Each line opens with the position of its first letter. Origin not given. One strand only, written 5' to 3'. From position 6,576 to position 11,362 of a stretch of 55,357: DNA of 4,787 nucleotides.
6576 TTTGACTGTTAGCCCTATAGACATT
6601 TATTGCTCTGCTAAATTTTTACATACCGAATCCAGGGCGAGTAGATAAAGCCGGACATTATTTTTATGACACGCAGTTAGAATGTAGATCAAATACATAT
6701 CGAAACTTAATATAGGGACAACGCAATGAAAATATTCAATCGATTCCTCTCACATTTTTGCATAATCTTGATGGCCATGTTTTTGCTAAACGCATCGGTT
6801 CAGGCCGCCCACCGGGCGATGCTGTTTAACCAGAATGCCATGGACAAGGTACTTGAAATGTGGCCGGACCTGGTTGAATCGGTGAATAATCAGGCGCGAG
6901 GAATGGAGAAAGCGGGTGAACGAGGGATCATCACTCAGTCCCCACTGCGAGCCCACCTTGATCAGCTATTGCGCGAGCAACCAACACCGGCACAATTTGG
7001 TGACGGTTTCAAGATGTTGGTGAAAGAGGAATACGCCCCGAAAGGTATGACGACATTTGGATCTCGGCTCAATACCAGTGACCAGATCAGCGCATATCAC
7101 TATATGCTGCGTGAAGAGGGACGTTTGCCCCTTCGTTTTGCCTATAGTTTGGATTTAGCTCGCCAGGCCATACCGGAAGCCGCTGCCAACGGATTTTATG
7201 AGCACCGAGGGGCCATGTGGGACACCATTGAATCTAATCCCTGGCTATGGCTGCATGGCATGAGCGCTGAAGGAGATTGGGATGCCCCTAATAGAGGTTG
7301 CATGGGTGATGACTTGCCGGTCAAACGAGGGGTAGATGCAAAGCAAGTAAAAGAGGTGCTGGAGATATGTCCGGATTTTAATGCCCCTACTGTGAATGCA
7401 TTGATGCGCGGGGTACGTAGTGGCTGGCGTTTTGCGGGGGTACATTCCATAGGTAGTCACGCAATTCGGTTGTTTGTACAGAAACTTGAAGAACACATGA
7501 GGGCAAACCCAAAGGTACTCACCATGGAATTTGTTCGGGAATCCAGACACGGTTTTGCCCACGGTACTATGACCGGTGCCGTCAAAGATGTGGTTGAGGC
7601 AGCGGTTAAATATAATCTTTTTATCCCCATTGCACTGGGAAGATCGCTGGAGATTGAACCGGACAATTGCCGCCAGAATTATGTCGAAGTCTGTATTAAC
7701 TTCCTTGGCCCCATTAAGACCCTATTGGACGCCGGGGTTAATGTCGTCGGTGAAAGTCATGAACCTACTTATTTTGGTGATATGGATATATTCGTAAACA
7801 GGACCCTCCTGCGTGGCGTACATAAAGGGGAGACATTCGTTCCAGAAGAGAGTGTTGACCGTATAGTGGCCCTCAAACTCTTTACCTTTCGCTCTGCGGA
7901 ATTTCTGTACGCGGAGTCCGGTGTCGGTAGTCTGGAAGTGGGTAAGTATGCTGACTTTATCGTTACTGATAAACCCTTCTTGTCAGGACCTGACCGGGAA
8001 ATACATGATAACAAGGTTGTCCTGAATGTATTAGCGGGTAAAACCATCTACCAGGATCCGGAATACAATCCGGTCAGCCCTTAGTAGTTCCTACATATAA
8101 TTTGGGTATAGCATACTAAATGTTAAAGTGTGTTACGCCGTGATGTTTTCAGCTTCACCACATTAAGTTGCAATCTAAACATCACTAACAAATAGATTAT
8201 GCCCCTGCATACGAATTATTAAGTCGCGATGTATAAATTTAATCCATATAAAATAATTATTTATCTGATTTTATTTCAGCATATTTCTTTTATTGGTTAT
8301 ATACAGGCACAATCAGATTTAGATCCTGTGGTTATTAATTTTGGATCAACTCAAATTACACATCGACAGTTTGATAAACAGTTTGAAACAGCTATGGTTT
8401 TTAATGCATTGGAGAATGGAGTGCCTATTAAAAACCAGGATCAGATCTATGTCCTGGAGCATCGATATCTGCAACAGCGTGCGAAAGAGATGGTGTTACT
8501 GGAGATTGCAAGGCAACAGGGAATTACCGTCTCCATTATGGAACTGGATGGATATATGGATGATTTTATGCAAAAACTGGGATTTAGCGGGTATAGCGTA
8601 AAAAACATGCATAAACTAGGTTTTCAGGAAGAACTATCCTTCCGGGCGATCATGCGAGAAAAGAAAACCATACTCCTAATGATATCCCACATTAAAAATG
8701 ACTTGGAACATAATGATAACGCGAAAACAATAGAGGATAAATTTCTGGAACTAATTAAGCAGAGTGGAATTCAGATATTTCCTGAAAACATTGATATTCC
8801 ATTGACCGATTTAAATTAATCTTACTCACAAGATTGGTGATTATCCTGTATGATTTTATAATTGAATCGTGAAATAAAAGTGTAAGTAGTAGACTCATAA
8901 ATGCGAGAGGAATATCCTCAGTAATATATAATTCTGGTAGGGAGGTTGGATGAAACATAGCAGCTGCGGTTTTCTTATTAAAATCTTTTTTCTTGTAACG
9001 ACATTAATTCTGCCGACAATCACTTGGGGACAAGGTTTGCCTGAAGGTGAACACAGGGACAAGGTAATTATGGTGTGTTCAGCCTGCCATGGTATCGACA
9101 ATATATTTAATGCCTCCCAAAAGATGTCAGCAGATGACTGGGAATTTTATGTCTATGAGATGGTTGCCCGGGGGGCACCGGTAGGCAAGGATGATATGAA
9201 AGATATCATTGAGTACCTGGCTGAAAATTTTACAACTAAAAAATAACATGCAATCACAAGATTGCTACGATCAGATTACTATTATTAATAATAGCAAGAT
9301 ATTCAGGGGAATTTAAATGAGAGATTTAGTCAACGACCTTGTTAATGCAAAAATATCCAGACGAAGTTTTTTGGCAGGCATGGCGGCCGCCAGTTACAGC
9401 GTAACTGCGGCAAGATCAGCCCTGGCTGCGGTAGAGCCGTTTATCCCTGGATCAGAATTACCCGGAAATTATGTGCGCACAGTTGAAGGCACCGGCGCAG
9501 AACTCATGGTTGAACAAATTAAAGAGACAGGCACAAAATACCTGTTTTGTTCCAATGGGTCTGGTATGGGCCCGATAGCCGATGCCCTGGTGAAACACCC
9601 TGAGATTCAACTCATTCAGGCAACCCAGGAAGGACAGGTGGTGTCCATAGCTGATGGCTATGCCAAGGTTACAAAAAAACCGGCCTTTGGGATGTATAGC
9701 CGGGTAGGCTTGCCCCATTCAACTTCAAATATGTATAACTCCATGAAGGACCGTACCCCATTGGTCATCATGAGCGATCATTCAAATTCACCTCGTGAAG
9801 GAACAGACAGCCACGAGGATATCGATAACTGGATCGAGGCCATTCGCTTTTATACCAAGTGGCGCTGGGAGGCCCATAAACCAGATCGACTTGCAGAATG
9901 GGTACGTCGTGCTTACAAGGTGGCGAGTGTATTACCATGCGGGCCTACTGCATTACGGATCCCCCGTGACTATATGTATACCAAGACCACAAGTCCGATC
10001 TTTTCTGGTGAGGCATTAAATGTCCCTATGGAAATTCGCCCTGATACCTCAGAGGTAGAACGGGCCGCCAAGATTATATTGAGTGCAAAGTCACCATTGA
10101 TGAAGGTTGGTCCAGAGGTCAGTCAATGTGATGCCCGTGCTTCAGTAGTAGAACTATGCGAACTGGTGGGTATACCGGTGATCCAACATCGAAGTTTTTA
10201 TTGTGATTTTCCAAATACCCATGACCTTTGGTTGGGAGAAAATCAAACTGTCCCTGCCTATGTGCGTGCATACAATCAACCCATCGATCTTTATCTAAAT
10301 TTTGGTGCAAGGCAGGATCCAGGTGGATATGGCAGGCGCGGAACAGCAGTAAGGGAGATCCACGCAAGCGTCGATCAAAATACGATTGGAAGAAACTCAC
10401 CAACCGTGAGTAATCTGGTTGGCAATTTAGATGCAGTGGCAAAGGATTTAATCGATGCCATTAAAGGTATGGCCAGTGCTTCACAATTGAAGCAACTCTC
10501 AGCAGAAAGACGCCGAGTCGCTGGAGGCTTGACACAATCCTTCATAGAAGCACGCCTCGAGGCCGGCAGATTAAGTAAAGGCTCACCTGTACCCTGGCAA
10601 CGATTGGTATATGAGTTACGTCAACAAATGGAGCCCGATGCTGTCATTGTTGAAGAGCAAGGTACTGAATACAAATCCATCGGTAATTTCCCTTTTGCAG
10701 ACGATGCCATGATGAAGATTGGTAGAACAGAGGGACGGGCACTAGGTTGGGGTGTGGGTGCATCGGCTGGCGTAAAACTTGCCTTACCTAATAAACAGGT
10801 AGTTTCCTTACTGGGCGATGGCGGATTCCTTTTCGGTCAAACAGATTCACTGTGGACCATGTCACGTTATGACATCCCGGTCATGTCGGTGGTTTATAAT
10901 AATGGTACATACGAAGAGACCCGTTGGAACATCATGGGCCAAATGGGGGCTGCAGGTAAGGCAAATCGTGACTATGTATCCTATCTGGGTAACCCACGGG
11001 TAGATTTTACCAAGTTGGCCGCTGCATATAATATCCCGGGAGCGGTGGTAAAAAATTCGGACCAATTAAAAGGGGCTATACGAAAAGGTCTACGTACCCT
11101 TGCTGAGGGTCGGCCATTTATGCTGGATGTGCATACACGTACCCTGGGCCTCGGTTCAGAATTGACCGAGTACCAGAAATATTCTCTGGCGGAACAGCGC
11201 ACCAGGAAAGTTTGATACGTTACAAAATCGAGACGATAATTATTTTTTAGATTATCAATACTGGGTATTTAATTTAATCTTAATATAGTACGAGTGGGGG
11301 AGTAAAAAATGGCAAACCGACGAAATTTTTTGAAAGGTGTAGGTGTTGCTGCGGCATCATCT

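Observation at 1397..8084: Gene fission of a periplasmic amidohydrolase: one HxH N-fragment followed by four tandem signal-peptide-bearing C-terminal modules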

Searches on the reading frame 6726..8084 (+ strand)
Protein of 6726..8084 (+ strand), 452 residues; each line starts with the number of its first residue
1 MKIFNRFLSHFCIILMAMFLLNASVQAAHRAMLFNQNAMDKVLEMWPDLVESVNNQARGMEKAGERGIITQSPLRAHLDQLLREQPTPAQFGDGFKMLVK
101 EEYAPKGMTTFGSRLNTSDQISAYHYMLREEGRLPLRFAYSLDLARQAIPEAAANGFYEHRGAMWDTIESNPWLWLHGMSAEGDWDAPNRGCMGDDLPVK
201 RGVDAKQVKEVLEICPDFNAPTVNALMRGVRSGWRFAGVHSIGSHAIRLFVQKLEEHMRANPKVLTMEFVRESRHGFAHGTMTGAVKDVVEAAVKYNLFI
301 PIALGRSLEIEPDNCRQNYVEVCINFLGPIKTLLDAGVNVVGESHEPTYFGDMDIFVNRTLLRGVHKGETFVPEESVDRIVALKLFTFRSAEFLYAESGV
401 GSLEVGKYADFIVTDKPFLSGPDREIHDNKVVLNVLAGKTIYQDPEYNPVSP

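Call 3: search_protein_families(library=pfam, proteins=[window:6726-8084:+], max_evalue=0.01)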
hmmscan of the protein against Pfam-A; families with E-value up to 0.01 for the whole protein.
window:6726-8084:+ (452 aa): 2 families
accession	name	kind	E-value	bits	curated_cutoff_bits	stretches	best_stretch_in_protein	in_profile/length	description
PF07969.17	Amidohydro_3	-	1.8e-16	61.2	29.7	1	67-442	124-472/472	Amidohydrolase family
PF01979.26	Amidohydro_1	-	3.2e-05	23.8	25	1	366-428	274-332/345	Amidohydrolase family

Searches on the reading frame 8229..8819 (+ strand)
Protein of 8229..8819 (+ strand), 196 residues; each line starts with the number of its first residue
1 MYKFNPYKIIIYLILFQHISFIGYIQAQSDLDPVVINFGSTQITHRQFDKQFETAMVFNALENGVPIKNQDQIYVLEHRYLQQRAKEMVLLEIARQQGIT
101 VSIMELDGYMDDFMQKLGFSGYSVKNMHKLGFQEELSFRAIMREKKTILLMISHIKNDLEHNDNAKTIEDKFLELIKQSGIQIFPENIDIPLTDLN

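Call 3: search_protein_families(library=pfam, proteins=[window:8229-8819:+], max_evalue=0.01)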
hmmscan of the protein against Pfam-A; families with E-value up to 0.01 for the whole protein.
window:8229-8819:+ (196 aa): 1 family
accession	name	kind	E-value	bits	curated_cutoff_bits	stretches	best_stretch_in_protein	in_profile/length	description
PF13624.11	SurA_N_3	-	8.6e-06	26.1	27.2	1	8-110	15-117/162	SurA-like N-terminal domain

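Call 20: search_protein_families(library=ncbifam, proteins=[window:8229-8816:+], max_evalue=0.001)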
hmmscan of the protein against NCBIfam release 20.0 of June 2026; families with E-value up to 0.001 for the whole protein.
window:8229-8816:+ (196 aa): 1 family
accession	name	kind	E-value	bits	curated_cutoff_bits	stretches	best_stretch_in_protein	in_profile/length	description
NF005655.0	PRK07429.1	subfamily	0.00073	18.8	236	1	21-112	168-256/326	phosphoribulokinase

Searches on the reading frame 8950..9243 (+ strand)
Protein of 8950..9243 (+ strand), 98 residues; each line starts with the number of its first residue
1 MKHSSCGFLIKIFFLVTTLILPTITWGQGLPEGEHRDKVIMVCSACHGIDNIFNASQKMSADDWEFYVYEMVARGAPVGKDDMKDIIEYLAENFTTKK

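Call 20: search_protein_families(library=ncbifam, proteins=[window:8950-9243:+], max_evalue=0.001)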
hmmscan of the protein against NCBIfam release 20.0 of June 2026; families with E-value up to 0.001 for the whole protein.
window:8950-9243:+ (98 aa): 1 family
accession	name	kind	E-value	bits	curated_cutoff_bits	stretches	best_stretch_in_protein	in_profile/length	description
NF052246.1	SorB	equivalog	7.9e-09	35.5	93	1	33-94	18-80/80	SorB family sulfite dehydrogenase c-type cytochrome subunit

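Call 51: search_protein_families(library=pfam, proteins=[window:8950-9243:+], max_evalue=0.01)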
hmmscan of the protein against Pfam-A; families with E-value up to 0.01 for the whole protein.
window:8950-9243:+ (98 aa): 0 families

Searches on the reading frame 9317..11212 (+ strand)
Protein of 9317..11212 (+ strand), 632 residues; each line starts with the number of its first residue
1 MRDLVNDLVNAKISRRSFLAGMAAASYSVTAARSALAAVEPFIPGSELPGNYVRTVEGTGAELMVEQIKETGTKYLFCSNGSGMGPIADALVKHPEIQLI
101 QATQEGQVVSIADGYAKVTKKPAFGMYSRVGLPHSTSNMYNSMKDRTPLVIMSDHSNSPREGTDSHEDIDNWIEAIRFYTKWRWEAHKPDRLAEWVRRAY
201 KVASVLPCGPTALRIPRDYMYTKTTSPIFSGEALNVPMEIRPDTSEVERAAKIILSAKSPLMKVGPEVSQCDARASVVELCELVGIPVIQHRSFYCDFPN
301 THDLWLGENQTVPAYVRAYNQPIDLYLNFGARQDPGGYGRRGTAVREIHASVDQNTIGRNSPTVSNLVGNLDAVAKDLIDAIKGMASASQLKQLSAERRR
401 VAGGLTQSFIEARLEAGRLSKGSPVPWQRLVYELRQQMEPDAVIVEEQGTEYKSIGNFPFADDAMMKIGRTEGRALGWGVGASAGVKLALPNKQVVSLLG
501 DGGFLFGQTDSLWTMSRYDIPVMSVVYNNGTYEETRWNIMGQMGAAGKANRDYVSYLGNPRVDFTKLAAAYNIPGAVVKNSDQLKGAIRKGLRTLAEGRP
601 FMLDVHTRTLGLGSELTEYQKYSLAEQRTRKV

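Call 20: search_protein_families(library=ncbifam, proteins=[window:9317-11212:+], max_evalue=0.001)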
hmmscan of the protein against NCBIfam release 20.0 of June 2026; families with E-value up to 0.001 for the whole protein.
window:9317-11212:+ (632 aa): 49 families (the best 25 are shown)
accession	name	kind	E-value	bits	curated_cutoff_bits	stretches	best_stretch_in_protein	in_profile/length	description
NF006203.0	PRK08327.1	equivalog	2.2e-60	204.8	456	2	371-606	334-567/571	thiamine pyrophosphate-requiring protein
NF005485.1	PRK07092.1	equivalog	2.7e-57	194.8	493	1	64-608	7-519/523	benzoylformate decarboxylase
NF006052.0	PRK08199.1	subfamily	3e-52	177.7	539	1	57-609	7-539/559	thiamine pyrophosphate protein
NF006122.0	PRK08266.1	subfamily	2.7e-51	174.7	571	1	58-607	4-524/543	hypothetical protein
NF004807.0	PRK06154.1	equivalog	1.8e-48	165.5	607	1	59-608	21-555/565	thiamine pyrophosphate-requiring protein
TIGR00118.1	acolac_lg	equivalog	1.7e-45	155.5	538.35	1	59-606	2-533/557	biosynthetic-type acetolactate synthase large subunit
TIGR03457.1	sulphoacet_xsc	equivalog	1.1e-42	146.1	676.4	1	59-609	3-559/579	sulfoacetaldehyde acetyltransferase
NF004516.0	PRK05858.1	equivalog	4.5e-42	144.3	587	1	56-607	9-535/548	acetolactate synthase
NF005713.0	PRK07525.1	subfamily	7.9e-42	143.4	620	1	59-607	7-562/592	sulfoacetaldehyde acetyltransferase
NF004772.0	PRK06112.1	subfamily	7.4e-40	136.8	673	1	56-607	12-559/578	acetolactate synthase catalytic subunit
NF004919.0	PRK06276.1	equivalog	3.3e-39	134.7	866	1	59-605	2-536/582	acetolactate synthase large subunit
NF006581.0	PRK09107.1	equivalog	3.6e-39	134.6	974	1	57-605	10-551/595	acetolactate synthase 3 large subunit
NF005651.0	PRK07418.1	subfamily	5.8e-39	133.8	942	1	55-608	16-560/617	acetolactate synthase large subunit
NF005760.0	PRK07586.1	equivalog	9.9e-39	133.7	363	2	428-593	340-503/514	acetolactate synthase large subunit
NF005039.0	PRK06456.1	equivalog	1.4e-36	126.1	868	1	59-593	3-533/572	acetolactate synthase large subunit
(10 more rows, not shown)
